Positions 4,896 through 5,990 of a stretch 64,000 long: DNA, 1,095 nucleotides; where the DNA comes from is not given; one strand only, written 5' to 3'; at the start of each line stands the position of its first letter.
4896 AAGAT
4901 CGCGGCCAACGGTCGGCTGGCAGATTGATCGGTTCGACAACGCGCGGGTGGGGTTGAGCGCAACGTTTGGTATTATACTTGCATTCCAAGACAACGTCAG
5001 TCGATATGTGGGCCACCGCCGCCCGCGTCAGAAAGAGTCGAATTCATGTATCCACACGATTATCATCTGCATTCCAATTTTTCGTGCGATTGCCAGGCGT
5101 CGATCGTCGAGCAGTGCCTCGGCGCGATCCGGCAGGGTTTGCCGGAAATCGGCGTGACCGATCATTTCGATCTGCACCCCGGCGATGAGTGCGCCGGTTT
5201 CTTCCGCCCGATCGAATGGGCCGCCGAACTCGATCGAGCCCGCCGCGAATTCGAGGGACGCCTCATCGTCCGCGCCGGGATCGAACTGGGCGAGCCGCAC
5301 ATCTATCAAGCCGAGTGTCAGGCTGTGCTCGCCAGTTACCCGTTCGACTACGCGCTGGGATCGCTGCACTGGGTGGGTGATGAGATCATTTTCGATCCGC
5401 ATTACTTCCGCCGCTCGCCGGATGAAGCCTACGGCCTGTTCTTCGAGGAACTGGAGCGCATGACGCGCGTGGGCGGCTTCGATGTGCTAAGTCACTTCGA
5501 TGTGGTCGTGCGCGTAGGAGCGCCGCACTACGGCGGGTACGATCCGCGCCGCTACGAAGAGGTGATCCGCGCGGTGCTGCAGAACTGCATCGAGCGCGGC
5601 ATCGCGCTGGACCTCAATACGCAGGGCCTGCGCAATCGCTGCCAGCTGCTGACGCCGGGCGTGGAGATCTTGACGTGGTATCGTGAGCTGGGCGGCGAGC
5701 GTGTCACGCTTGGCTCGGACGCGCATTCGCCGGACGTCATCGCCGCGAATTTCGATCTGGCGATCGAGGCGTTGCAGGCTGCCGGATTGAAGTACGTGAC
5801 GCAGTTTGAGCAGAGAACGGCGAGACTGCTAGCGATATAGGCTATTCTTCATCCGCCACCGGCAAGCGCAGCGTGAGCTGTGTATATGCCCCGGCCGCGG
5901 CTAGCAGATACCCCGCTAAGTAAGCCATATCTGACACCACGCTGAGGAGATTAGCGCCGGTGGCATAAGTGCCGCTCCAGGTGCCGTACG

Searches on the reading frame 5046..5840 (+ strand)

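Call 21: search_protein_families(library=pfam, proteins=[window:5046-5840:+], max_evalue=0.001)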
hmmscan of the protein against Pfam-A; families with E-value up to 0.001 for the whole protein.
window:5046-5840:+ (264 aa): 1 family
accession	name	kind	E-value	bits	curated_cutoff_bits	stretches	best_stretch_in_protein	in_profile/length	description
PF02811.25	PHP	-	1.7e-19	71.2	26.4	1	5-192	1-163/164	PHP domain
